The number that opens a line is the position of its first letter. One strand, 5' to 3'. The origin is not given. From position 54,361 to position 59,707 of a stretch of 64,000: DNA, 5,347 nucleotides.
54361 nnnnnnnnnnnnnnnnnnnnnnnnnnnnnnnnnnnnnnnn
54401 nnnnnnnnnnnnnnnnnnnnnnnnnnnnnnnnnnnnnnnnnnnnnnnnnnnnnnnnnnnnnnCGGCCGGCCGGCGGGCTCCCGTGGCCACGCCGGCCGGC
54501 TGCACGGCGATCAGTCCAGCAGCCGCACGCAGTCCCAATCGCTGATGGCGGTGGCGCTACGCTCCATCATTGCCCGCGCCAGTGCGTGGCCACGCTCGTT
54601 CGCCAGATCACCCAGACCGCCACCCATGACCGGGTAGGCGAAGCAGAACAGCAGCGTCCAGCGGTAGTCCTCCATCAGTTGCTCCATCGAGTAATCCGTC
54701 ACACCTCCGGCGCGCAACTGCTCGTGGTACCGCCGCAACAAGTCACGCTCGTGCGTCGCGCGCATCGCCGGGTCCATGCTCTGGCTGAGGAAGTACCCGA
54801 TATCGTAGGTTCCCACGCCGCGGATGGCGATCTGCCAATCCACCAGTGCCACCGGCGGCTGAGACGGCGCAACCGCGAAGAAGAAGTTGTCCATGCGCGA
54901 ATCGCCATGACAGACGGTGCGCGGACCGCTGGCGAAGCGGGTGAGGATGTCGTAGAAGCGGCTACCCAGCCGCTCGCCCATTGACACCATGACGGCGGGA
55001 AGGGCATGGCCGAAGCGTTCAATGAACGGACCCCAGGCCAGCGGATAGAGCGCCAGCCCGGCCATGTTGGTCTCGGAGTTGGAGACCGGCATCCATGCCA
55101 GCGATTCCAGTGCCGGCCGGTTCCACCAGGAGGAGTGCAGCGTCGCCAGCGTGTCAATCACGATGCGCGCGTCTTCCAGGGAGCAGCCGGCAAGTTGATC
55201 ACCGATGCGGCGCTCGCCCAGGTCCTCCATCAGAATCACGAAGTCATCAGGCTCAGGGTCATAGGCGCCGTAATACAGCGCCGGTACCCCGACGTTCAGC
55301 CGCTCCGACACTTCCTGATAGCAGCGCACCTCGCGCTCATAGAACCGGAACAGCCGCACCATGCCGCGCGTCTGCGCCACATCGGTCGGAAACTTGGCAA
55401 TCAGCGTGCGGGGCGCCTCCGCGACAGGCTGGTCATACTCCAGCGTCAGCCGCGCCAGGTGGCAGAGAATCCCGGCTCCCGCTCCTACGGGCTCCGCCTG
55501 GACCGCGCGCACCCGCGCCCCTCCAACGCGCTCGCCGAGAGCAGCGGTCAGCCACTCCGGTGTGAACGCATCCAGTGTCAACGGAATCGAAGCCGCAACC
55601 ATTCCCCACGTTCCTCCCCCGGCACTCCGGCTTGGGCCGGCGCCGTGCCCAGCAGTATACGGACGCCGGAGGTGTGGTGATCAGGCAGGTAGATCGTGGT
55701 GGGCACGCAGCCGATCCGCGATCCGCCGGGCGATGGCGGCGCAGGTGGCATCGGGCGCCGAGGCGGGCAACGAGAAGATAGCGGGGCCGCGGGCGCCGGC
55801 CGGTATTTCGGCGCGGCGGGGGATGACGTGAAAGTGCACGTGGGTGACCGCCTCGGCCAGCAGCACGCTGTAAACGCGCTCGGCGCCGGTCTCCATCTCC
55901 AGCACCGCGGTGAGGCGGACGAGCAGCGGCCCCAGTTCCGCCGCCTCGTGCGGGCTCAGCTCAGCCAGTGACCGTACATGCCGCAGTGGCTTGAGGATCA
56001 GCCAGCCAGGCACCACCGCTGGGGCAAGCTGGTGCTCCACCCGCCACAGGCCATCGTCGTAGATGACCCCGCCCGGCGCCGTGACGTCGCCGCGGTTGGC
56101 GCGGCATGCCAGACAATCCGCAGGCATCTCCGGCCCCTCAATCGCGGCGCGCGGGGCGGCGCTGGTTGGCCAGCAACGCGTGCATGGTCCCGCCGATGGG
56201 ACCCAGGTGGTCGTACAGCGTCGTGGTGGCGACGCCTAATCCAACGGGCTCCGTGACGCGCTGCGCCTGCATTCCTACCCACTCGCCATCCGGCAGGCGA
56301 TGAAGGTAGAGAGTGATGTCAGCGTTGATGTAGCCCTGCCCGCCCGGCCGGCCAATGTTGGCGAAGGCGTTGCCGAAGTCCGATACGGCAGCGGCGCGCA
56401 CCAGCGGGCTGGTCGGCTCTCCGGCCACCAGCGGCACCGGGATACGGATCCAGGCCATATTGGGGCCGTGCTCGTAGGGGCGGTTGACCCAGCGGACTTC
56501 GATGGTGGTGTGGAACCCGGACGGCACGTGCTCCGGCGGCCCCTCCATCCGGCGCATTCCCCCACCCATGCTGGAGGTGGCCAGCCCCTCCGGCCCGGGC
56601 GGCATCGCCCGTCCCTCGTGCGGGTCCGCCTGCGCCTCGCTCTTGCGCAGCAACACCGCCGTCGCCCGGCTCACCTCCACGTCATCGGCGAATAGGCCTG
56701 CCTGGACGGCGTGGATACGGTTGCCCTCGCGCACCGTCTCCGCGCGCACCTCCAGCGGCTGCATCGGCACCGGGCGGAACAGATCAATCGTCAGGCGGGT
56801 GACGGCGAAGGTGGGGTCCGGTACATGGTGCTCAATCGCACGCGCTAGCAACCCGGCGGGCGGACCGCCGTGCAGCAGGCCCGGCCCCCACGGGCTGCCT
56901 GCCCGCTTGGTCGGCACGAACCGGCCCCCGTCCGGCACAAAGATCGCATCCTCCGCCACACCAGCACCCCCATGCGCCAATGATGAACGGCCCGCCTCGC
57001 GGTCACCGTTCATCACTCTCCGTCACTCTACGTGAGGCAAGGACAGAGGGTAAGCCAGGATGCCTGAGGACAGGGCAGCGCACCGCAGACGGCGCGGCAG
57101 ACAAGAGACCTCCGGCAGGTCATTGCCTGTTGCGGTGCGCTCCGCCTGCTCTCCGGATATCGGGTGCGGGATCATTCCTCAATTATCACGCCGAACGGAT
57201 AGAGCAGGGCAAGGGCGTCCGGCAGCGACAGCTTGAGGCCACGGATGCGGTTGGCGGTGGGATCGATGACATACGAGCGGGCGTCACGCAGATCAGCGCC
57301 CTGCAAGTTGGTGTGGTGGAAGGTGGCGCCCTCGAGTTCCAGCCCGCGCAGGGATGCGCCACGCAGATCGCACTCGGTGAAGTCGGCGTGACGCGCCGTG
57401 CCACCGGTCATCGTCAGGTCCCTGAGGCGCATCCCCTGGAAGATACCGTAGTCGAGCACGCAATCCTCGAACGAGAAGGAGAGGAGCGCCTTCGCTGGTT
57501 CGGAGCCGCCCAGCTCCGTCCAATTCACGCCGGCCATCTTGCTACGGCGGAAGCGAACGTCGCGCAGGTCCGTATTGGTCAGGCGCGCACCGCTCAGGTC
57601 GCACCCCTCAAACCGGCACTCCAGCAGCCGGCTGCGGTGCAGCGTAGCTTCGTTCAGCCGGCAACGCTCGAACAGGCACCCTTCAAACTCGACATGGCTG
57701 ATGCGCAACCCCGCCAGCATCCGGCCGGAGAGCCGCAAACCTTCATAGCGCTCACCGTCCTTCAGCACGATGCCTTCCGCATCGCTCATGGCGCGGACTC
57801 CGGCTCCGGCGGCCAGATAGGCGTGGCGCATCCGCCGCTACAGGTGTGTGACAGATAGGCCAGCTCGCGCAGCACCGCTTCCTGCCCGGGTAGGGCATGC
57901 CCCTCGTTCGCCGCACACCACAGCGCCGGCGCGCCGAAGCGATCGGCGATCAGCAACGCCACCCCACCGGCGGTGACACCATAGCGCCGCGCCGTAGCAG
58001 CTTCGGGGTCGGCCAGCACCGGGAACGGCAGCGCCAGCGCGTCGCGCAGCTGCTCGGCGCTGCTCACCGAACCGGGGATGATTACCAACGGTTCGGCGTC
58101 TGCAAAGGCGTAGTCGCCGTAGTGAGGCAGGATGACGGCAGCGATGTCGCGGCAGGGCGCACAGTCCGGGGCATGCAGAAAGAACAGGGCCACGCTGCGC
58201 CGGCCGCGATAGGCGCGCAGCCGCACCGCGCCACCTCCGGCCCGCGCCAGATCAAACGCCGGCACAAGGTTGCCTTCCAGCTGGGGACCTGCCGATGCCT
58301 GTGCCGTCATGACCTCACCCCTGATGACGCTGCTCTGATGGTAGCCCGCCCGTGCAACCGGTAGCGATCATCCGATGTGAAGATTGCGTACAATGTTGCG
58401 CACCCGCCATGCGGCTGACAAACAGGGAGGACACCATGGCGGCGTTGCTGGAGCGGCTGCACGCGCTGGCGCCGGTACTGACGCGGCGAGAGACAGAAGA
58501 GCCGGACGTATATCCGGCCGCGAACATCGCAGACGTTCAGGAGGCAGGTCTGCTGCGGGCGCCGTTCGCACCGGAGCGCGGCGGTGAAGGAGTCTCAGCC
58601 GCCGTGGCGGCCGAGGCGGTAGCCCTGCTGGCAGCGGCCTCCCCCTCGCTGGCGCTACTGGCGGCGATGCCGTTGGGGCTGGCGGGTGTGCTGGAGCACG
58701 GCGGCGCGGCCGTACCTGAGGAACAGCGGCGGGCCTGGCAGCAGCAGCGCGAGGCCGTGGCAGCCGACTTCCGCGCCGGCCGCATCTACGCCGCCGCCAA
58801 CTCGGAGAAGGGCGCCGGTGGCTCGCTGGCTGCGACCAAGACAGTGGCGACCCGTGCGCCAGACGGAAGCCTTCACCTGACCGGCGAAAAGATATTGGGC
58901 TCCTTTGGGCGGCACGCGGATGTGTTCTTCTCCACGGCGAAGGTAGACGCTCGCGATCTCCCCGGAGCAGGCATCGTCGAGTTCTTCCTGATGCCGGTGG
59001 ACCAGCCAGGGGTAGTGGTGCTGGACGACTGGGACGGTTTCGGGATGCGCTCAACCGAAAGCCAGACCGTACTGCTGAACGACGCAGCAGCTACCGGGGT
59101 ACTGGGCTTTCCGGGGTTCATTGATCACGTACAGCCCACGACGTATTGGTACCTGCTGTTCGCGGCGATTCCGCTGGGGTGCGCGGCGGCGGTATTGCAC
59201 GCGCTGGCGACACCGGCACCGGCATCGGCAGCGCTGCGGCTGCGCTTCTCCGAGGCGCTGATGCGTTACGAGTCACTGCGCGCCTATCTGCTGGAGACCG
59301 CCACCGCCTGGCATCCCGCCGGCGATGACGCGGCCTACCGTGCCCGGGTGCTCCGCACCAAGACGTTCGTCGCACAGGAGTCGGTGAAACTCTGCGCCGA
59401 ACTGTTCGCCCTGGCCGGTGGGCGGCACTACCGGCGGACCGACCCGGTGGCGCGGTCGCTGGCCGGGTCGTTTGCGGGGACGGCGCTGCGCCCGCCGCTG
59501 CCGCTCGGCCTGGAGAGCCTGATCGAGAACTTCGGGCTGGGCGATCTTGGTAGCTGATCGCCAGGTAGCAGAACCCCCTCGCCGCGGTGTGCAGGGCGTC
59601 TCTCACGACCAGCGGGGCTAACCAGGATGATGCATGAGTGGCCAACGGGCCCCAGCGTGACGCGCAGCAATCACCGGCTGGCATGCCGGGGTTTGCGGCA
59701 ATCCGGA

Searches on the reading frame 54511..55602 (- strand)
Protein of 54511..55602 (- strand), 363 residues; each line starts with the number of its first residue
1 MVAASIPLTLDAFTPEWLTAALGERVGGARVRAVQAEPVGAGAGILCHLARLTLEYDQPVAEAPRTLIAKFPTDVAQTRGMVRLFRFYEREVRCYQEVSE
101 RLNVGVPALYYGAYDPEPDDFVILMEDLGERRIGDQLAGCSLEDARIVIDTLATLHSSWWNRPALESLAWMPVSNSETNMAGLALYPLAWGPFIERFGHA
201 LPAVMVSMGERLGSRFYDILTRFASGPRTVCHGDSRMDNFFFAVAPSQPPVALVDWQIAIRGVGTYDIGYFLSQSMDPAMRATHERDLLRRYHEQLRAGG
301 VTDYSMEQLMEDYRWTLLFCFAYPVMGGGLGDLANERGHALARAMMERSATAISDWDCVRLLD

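Call 21: search_protein_families(library=pfam, proteins=[window:54511-55602:-], max_evalue=0.00001)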
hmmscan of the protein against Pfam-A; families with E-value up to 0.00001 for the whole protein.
window:54511-55602:- (363 aa): 2 families
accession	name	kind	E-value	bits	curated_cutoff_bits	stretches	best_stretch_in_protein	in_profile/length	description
PF02958.26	EcKL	-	1.6e-21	77.4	22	1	47-297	7-286/294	Ecdysteroid kinase-like family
PF01636.29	APH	-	4.9e-10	40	23.2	1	85-294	34-234/239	Phosphotransferase enzyme family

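Call 31: search_protein_families(library=ncbifam, proteins=[window:54511-55602:-], max_evalue=1e-8)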
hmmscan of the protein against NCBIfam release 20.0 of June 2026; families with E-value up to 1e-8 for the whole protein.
window:54511-55602:- (363 aa): 0 families

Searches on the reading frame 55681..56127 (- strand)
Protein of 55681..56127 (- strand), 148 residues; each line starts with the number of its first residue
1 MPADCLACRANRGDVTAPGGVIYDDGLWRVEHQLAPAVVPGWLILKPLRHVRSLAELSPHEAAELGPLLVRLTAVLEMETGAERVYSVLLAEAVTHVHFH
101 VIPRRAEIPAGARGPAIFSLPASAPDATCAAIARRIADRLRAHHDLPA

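Call 21: search_protein_families(library=pfam, proteins=[window:55681-56127:-], max_evalue=0.00001)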
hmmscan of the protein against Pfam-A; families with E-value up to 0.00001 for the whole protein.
window:55681-56127:- (148 aa): 1 family
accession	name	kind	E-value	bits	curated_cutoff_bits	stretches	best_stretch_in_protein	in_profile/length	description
PF01230.28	HIT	-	2.2e-07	31.9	21.5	1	18-106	5-97/98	HIT domain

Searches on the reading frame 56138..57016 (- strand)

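Call 21: search_protein_families(library=pfam, proteins=[window:56138-57016:-], max_evalue=0.00001)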
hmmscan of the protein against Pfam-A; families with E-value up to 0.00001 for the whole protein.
window:56138-57016:- (292 aa): 2 families
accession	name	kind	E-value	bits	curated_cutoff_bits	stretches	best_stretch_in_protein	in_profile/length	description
PF13622.12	4HBT_3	-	5.6e-18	65.4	24.3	1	41-121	3-81/83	Acyl-CoA thioesterase N-terminal domain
PF20789.3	4HBT_3C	-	2.7e-16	60.4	24.1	1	160-280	10-137/140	Acyl-CoA thioesterase C-terminal domain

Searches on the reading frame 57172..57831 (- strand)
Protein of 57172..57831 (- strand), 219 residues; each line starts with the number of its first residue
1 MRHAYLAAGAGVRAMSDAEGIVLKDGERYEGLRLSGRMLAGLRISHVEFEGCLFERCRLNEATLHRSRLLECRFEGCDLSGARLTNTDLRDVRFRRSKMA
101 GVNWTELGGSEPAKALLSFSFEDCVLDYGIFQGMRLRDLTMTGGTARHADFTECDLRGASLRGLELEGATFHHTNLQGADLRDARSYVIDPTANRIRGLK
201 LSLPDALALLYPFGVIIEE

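Call 21: search_protein_families(library=pfam, proteins=[window:57172-57831:-], max_evalue=0.00001)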
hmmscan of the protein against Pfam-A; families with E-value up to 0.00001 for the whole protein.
window:57172-57831:- (219 aa): 4 families
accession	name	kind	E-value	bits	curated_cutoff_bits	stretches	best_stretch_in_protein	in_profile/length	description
PF00805.28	Pentapeptide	-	6e-28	96.5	20.2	3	149-184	1-36/40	Pentapeptide repeats (8 copies)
PF13599.13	Pentapeptide_4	-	2e-24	85.9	38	2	47-106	1-60/78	Pentapeptide repeat region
PF13576.12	Pentapeptide_3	-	1.8e-15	57.3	27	1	49-93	1-48/48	Pentapeptide repeats (9 copies)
PF23894.2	LD_SV2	-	1.2e-06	29.2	29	0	41-101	34-89/92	SV2A/B/C luminal domain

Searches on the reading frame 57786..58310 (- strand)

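Call 21: search_protein_families(library=pfam, proteins=[window:57786-58310:-], max_evalue=0.00001)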
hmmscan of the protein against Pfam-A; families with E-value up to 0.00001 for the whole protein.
window:57786-58310:- (174 aa): 2 families
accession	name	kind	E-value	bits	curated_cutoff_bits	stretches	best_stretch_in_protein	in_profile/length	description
PF00578.27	AhpC-TSA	-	6.1e-15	55.7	26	1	13-113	2-101/124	AhpC/TSA family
PF08534.16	Redoxin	-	1.9e-07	31.4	26.6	1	12-114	2-106/148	Redoxin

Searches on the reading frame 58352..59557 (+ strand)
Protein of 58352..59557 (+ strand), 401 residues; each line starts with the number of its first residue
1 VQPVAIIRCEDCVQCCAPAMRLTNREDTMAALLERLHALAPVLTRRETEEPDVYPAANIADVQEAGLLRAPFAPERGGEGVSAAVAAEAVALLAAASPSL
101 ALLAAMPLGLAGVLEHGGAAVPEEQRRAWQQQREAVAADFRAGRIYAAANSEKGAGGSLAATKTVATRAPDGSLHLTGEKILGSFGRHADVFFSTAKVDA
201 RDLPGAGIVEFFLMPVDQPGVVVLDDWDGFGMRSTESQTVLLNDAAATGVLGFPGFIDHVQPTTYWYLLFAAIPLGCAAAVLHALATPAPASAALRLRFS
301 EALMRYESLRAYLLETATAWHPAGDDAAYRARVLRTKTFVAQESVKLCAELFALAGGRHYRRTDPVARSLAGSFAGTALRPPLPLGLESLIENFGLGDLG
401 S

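Call 21: search_protein_families(library=pfam, proteins=[window:58352-59557:+], max_evalue=0.00001)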
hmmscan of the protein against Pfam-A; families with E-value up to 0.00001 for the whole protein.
window:58352-59557:+ (401 aa): 1 family
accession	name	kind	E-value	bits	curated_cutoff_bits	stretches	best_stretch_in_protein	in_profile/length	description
PF02770.24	Acyl-CoA_dh_M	-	8e-11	42.4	33.3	1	148-244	2-96/97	Acyl-CoA dehydrogenase, middle domain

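Call 31: search_protein_families(library=ncbifam, proteins=[window:58352-59557:+], max_evalue=1e-8)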
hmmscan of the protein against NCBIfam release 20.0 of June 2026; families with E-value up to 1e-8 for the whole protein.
window:58352-59557:+ (401 aa): 3 families
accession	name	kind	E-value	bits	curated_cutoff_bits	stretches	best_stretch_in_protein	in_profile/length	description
TIGR04022.1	sulfur_SfnB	equivalog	1.9e-17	63.2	430.9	1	52-284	32-249/391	SfnB family sulfur acquisition oxidoreductase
NF043015.1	DibenthMonoxDszC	equivalog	7.5e-11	41.4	850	1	59-256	47-234/415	dibenzothiophene monooxygenase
NF049984.1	Rv1679_FadE16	equivalog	1.9e-10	40.5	600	1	49-362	20-333/371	Rv1679 family acyl-CoA dehydrogenase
